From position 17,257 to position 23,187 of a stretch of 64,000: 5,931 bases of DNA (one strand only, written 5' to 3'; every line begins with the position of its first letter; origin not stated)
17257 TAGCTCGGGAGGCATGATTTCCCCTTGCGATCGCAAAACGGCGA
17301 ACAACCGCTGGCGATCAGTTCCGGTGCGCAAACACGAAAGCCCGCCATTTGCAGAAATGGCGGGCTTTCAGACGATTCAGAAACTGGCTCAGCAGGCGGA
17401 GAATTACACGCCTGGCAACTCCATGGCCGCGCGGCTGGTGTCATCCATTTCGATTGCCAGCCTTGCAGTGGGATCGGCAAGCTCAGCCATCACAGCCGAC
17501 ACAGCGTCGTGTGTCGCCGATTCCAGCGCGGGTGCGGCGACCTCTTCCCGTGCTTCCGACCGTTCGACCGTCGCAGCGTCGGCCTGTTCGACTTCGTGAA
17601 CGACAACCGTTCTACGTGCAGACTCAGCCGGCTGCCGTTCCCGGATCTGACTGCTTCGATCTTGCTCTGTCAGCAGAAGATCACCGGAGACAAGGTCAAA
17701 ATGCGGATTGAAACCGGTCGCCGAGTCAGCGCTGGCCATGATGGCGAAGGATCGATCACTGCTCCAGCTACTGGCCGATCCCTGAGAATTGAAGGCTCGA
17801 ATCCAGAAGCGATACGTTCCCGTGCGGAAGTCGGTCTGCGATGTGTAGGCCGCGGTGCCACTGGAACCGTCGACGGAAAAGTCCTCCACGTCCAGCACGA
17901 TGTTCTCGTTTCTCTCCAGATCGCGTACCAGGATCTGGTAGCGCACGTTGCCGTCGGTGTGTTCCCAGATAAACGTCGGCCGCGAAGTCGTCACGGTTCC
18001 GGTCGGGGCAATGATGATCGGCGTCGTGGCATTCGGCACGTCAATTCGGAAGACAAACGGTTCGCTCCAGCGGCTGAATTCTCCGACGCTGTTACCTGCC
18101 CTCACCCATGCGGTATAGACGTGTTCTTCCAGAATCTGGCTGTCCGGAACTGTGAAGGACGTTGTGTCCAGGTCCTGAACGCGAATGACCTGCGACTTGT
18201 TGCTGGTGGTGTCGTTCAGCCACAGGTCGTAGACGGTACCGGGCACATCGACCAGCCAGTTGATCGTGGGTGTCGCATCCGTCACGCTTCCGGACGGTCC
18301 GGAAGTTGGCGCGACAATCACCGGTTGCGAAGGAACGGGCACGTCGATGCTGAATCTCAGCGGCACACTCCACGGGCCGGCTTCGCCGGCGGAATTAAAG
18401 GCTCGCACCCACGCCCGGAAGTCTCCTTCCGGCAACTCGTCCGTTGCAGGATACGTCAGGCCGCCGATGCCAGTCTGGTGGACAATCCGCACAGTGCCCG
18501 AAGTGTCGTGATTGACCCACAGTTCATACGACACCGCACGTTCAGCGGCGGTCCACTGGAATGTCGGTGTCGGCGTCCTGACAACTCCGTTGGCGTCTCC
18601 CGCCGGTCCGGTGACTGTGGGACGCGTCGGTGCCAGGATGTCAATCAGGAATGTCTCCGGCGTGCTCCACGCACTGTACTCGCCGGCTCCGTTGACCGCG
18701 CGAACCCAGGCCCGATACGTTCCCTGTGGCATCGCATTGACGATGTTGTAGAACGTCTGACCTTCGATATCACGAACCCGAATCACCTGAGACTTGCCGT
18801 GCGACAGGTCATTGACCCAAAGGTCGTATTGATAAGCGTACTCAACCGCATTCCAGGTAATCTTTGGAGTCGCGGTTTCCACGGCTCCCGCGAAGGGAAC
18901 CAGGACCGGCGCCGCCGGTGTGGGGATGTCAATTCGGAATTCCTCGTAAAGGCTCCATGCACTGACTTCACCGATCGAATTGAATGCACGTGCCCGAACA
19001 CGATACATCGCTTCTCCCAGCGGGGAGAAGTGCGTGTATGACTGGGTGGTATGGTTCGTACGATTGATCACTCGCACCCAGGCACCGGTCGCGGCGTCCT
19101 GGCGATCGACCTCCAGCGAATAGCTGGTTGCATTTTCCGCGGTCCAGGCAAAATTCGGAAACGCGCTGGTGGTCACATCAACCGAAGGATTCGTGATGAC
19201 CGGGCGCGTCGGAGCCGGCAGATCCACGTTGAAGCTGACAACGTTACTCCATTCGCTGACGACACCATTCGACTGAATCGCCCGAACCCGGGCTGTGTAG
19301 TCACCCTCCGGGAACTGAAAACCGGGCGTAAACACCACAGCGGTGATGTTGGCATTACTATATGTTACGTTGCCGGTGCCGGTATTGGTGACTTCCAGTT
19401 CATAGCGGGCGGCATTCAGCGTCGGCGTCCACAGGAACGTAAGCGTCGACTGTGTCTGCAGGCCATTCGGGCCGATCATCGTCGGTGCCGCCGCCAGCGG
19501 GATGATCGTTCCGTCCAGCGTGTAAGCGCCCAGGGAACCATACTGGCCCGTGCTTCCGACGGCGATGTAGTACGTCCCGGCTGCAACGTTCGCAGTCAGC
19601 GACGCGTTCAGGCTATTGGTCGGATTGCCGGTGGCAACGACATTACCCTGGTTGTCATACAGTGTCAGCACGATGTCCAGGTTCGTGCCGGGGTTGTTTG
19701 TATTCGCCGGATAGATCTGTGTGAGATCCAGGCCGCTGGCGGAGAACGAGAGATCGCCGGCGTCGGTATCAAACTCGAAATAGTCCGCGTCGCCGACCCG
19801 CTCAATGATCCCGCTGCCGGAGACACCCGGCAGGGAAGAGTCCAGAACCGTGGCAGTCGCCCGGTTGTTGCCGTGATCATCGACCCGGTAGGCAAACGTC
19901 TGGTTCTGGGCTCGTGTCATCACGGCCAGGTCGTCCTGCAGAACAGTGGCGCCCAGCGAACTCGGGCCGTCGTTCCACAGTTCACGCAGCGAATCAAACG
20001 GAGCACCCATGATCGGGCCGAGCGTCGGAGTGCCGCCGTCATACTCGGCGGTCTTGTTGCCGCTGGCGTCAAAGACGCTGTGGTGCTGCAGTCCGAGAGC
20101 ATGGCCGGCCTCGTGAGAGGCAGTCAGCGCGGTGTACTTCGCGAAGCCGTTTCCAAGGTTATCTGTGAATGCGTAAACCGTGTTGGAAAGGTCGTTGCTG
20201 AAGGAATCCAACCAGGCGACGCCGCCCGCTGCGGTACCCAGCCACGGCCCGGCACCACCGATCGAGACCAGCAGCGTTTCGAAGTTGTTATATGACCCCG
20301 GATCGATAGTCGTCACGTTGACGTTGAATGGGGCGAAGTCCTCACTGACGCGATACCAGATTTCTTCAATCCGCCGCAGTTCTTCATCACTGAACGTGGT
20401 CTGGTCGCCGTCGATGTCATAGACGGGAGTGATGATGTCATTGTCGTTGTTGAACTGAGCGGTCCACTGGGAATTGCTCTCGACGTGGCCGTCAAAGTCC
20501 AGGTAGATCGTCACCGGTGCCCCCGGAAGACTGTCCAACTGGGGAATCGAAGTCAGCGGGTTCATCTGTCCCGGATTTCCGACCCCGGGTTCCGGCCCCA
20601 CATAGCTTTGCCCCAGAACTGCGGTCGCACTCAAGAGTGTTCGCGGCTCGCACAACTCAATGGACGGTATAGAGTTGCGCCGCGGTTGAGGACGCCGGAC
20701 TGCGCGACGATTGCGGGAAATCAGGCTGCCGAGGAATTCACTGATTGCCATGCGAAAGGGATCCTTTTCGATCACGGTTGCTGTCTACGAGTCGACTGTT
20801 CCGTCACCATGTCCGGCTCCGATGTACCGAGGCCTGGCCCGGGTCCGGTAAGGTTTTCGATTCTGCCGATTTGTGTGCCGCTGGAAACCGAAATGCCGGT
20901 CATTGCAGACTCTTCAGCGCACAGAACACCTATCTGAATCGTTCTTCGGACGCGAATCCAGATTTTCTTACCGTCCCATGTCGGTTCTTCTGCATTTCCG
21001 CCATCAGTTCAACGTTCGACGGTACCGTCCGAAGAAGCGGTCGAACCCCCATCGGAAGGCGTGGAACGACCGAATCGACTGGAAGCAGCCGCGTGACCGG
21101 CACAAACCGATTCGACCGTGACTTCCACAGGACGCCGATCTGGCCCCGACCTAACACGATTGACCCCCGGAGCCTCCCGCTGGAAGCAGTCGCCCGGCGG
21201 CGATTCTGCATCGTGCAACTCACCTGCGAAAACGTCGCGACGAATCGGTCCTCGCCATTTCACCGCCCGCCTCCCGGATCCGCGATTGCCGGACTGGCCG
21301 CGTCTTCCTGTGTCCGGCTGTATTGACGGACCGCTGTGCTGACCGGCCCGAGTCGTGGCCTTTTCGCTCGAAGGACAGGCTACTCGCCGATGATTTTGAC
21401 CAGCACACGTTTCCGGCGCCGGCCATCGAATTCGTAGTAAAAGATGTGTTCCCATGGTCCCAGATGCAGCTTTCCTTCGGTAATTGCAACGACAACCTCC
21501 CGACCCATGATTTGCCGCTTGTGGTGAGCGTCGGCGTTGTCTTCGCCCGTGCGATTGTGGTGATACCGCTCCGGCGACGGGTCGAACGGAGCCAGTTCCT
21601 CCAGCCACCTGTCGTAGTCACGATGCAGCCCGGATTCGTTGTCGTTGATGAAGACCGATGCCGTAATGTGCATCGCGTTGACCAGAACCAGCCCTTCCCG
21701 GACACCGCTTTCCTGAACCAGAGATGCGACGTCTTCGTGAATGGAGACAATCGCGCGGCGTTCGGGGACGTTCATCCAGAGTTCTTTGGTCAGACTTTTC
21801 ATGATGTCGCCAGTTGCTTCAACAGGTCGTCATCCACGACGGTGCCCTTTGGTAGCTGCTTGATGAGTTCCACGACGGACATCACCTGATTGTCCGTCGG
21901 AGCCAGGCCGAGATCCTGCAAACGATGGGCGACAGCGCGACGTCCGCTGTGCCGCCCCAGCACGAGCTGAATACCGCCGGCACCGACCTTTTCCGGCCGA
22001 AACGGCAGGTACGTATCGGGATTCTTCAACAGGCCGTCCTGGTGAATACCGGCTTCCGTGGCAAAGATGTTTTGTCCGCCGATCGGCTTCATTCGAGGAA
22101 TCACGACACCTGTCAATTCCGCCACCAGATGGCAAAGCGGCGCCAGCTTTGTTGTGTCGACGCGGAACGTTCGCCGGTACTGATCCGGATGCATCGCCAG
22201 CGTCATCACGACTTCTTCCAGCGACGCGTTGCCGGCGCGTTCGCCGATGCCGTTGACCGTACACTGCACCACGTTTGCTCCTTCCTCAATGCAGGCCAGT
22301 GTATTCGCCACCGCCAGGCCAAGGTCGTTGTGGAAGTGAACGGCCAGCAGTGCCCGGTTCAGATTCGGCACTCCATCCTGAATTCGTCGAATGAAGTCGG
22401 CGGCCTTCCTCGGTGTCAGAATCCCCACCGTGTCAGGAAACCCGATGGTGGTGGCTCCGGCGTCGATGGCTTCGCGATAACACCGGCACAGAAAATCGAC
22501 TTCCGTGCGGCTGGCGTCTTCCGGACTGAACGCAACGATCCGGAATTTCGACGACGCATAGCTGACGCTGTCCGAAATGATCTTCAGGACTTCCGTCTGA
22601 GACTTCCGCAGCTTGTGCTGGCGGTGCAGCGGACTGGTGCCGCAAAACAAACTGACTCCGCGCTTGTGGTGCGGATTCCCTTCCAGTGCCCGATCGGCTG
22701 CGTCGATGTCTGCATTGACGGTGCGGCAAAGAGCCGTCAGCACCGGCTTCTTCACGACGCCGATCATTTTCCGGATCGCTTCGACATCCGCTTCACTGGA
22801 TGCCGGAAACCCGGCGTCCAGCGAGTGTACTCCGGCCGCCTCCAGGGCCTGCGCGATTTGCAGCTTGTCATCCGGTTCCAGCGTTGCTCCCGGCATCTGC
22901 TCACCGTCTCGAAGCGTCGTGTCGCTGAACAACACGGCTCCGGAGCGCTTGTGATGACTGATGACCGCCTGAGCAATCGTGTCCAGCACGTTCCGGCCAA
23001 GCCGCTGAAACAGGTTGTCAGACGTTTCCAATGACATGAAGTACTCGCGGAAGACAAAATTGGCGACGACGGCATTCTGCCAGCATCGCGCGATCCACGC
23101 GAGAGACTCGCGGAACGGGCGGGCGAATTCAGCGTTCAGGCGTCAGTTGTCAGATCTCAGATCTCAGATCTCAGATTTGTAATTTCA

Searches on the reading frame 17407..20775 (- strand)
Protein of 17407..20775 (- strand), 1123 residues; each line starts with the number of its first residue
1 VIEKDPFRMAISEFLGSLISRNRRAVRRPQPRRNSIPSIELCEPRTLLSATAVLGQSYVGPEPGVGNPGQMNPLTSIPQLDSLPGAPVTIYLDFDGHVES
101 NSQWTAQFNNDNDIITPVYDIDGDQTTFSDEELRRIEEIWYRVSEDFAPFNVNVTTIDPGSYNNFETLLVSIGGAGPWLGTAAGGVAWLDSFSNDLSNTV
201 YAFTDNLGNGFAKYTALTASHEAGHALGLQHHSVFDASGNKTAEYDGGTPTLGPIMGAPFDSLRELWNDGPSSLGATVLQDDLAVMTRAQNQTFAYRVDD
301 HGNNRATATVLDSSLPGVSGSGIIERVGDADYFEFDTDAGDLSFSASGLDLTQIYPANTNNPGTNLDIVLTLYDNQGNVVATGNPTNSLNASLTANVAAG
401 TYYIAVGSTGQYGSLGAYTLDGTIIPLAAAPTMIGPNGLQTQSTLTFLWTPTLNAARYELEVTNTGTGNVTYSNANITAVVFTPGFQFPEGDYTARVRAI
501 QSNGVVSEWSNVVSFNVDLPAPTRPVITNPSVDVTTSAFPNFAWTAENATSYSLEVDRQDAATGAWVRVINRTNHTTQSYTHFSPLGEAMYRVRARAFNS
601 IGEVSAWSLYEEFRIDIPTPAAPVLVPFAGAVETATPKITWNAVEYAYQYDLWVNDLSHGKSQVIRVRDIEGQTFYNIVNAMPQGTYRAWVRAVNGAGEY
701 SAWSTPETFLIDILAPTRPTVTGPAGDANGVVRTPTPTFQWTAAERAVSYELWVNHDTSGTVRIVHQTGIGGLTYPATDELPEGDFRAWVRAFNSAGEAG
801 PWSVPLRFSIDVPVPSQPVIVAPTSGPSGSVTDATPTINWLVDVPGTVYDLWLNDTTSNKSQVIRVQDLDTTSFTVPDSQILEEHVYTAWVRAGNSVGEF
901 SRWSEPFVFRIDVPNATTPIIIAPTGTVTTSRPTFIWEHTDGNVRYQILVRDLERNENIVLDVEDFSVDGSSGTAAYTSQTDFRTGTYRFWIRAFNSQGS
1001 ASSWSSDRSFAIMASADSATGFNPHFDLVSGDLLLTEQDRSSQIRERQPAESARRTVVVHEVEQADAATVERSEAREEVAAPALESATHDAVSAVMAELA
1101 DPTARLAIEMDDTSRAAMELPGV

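Call 26: search_protein_families(library=pfam, proteins=[window:17407-20775:-], max_evalue=0.001)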
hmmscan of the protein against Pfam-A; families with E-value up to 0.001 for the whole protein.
window:17407-20775:- (1123 aa): 4 families
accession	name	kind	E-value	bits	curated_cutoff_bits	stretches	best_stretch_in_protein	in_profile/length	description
PF19077.6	Big_13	-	3.1e-12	47.3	27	0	727-811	19-101/102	Bacterial Ig-like domain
PF25788.1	Ig_Rha78A_N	-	5.4e-11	43.1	27.4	0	928-1011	15-100/105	Rha78A-like, N-terminal immunoglobulin domain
PF24421.1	Ig_J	-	9.9e-11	42.1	29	0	746-813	39-104/104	Tip attachment protein J, Ig-like domain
PF00041.27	fn3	-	7.8e-09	36.1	25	0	649-707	31-81/84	Fibronectin type III domain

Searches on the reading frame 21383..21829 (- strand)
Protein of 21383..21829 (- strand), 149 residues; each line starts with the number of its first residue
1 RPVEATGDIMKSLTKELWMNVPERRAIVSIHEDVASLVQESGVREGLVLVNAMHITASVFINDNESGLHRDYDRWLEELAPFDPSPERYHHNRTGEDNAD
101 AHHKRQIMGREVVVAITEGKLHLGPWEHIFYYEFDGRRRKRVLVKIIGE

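Call 26: search_protein_families(library=pfam, proteins=[window:21383-21829:-], max_evalue=0.001)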
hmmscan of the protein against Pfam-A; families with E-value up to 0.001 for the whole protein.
window:21383-21829:- (149 aa): 1 family
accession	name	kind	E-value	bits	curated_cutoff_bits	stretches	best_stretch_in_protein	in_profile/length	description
PF01894.22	UPF0047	-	2.8e-36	124.6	27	1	30-146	2-117/117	Uncharacterised protein family UPF0047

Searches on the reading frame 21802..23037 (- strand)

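Call 26: search_protein_families(library=pfam, proteins=[window:21802-23037:-], max_evalue=0.001)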
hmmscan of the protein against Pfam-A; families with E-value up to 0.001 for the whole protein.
window:21802-23037:- (412 aa): 2 families
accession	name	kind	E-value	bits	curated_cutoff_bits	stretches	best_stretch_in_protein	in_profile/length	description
PF00682.25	HMGL-like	-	7.5e-79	265.2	29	1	35-301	2-256/260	HMGL-like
PF22617.1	HCS_D2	-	1e-21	77.5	27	1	319-395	1-77/82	Homocitrate synthase post-HMGL domain-like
